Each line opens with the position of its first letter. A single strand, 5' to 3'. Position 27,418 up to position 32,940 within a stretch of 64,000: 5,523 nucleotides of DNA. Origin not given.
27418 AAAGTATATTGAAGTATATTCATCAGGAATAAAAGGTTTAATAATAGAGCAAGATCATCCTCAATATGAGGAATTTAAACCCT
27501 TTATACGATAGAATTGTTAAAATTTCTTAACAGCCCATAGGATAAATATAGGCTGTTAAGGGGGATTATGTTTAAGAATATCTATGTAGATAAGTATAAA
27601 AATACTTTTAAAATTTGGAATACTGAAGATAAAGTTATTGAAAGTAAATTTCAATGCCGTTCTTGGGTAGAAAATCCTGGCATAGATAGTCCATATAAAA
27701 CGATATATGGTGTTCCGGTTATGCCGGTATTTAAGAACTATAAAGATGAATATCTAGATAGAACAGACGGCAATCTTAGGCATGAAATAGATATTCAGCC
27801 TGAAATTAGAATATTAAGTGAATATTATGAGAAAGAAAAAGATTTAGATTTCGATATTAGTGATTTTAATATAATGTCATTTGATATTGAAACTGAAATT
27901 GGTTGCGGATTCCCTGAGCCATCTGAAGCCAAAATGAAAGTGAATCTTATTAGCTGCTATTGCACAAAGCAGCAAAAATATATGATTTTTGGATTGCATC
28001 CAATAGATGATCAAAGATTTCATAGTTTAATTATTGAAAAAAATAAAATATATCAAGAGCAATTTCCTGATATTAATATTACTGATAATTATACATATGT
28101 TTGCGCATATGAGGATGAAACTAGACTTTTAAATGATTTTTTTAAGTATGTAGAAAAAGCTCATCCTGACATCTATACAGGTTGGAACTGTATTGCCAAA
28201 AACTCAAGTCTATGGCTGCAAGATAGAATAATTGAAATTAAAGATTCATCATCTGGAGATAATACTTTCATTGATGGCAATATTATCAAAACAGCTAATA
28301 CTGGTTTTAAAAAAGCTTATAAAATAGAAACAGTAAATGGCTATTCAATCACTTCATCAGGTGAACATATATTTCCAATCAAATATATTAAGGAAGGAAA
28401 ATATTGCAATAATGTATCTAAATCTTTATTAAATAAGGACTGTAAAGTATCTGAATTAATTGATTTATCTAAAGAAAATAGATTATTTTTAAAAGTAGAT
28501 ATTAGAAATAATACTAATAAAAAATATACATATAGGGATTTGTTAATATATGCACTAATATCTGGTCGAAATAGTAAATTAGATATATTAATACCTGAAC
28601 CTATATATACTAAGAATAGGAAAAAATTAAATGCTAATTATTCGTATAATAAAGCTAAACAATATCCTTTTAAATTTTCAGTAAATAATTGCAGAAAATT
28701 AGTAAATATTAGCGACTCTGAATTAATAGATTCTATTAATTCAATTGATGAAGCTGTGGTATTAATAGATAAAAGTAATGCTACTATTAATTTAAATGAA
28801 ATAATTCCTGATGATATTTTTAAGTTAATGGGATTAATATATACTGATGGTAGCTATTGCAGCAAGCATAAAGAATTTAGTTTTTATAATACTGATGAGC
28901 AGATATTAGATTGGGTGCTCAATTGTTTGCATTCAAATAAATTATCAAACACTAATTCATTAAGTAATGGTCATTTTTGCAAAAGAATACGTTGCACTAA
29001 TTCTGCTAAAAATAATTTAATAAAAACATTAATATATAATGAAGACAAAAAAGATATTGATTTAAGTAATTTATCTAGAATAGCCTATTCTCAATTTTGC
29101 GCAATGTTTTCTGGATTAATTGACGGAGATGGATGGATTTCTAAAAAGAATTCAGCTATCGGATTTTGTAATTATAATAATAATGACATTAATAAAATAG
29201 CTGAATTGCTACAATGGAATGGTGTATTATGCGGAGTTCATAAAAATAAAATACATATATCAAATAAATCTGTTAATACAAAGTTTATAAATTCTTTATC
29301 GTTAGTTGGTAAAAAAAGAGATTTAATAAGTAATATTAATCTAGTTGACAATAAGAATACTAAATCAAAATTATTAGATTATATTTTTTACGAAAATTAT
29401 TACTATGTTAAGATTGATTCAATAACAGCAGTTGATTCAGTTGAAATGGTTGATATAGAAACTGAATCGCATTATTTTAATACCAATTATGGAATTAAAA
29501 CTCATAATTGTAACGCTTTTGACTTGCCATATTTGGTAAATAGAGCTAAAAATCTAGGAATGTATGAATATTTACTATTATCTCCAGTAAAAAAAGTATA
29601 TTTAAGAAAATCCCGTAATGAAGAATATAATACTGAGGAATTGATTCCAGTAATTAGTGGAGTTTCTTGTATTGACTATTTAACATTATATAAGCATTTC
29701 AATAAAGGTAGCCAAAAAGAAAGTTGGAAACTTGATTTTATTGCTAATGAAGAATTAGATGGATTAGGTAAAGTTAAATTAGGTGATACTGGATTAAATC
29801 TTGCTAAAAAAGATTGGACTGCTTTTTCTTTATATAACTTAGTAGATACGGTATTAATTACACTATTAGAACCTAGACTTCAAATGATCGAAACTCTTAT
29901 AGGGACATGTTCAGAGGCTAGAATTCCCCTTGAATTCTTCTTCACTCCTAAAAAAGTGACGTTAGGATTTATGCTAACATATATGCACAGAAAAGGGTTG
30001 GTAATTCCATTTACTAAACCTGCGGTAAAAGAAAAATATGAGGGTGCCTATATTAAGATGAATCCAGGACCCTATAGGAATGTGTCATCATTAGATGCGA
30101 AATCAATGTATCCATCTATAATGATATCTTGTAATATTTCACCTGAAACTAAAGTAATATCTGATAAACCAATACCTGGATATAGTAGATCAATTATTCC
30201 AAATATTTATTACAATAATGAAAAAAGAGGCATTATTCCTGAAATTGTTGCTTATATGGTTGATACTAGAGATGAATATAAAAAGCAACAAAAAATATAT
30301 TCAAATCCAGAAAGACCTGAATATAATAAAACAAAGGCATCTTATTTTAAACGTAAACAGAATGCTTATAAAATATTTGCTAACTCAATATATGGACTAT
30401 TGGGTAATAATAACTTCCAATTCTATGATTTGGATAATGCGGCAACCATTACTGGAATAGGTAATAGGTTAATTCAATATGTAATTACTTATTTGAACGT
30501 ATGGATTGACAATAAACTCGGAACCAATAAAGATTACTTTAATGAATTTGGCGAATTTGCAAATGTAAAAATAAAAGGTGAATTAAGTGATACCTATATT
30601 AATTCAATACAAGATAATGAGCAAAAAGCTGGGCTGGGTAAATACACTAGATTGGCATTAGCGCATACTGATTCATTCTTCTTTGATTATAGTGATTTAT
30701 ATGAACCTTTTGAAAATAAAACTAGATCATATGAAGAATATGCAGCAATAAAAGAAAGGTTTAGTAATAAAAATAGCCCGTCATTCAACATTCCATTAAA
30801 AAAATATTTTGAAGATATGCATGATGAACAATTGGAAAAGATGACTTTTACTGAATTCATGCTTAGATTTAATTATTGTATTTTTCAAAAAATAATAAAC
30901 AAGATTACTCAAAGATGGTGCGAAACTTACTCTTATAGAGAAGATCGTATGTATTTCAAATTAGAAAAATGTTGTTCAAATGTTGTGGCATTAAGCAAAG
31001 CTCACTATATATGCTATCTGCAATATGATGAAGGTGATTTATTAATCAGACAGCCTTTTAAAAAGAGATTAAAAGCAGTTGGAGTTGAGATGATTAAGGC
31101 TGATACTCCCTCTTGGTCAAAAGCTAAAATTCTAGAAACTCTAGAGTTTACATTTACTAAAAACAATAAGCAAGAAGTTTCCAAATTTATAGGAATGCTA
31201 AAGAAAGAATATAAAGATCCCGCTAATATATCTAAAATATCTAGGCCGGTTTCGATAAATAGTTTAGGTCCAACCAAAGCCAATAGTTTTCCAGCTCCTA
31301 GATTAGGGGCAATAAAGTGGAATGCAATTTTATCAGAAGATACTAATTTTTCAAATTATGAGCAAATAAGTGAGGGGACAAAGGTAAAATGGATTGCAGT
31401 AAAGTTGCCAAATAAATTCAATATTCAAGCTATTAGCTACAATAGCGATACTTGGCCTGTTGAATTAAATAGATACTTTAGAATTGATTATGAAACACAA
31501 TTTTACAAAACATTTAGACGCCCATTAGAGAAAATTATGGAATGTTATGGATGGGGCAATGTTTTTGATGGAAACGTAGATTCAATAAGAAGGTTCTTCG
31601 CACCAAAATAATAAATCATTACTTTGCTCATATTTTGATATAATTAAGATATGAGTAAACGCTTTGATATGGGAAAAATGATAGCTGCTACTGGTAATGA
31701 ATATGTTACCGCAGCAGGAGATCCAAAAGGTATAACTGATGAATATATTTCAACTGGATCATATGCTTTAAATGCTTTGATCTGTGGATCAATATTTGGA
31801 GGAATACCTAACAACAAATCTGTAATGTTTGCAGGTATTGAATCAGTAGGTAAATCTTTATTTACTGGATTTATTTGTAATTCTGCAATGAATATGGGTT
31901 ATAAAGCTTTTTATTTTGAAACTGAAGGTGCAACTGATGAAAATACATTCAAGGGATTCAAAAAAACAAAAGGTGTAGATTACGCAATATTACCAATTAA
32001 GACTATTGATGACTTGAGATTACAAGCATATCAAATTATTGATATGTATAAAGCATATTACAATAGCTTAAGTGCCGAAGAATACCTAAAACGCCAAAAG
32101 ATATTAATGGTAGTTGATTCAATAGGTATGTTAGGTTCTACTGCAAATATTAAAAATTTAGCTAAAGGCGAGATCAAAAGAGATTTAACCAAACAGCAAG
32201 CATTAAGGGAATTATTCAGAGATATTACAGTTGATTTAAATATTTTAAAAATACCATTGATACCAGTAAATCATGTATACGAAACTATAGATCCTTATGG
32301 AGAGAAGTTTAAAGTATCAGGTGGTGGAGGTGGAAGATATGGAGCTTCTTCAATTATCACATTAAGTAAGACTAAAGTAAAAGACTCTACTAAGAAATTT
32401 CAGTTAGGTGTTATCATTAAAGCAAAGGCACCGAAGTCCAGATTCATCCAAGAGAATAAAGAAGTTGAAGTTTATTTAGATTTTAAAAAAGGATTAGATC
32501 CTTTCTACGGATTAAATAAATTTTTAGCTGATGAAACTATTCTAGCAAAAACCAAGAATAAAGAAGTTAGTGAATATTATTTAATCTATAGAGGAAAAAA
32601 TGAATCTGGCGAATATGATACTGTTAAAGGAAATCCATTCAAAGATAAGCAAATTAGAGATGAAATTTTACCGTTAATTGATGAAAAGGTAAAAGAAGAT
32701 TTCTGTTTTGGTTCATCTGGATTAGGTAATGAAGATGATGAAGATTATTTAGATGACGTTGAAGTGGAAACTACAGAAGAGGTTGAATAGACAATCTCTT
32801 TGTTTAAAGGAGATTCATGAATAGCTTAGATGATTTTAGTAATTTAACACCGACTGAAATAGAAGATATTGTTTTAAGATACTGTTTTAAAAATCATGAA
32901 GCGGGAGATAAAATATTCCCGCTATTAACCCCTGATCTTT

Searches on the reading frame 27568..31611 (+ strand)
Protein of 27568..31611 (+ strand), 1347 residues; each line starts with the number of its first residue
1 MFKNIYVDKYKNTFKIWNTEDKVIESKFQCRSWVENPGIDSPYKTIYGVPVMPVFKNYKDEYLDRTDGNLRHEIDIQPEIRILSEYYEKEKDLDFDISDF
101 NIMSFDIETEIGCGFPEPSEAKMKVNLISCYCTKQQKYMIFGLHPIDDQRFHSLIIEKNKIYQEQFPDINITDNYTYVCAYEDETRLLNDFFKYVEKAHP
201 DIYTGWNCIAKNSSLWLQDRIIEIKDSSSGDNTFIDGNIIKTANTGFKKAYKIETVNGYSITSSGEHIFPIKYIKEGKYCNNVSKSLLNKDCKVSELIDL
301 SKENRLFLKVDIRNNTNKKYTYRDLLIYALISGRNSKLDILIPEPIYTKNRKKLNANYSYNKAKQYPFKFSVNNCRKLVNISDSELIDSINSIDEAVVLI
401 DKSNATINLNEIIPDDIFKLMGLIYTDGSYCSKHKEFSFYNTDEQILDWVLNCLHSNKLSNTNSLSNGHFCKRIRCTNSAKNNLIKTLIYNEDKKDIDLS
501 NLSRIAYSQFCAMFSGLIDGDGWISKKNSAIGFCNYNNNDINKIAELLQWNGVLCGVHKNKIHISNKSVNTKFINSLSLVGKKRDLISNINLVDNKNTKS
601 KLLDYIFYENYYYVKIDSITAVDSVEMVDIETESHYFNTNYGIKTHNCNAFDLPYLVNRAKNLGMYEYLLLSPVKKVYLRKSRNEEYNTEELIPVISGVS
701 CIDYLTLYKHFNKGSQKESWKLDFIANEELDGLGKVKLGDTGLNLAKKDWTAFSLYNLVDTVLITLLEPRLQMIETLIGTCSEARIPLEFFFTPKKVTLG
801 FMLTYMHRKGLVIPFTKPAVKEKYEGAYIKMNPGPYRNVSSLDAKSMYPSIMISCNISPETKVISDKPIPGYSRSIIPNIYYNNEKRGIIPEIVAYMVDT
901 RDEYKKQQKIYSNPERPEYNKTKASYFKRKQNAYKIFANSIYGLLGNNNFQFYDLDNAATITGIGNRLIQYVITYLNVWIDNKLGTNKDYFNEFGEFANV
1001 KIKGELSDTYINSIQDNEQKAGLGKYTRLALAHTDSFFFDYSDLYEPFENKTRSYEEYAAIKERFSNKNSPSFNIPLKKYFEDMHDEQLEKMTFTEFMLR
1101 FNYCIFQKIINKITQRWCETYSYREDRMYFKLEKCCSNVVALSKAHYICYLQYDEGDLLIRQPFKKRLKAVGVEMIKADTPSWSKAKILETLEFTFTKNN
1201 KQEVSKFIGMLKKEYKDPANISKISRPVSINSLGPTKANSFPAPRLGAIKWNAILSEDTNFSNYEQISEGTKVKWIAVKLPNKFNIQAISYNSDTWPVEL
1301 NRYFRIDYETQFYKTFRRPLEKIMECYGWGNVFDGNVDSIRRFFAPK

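Call 10: search_protein_families(library=phrogs, proteins=[window:27568-31611:+], max_evalue=0.00001)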
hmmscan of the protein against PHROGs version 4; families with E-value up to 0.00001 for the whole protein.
window:27568-31611:+ (1347 aa): 4 families
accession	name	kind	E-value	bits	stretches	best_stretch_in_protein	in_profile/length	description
phrog_262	-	DNA, RNA and nucleotide metabolism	1.2e-137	461.2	2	642-1329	200-839/856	DNA polymerase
phrog_2062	-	DNA, RNA and nucleotide metabolism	2.7e-68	231.8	2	644-909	203-483/502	DNA polymerase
phrog_1918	-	DNA, RNA and nucleotide metabolism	1.1e-46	160.7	1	921-1339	29-378/382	DNA polymerase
phrog_27191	-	DNA, RNA and nucleotide metabolism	1.2e-07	32.6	1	931-990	43-103/230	DNA polymerase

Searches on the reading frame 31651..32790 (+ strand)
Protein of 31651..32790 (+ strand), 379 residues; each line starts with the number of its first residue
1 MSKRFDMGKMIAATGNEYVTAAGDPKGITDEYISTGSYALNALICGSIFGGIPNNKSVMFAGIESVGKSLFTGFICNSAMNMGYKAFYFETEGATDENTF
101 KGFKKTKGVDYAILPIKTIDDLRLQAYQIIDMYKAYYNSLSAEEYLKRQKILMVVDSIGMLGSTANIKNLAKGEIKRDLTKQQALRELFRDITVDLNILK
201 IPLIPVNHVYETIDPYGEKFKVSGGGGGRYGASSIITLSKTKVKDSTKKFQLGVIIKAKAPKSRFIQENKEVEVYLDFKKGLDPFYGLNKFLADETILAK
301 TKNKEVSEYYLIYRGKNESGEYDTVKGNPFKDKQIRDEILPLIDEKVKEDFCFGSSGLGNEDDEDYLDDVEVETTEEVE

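Call 10: search_protein_families(library=phrogs, proteins=[window:31651-32790:+], max_evalue=0.00001)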
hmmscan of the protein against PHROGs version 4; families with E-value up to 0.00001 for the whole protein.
window:31651-32790:+ (379 aa): 3 families
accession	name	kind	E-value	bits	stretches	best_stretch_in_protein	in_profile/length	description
phrog_97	-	other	4.3e-48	165.7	1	8-344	25-318/506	UvsX-like recombinase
phrog_8337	-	DNA, RNA and nucleotide metabolism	1.5e-20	74.7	1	30-244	47-247/273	DNA repair protein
phrog_18112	-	other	5.2e-06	27.2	1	225-311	35-119/207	recombinase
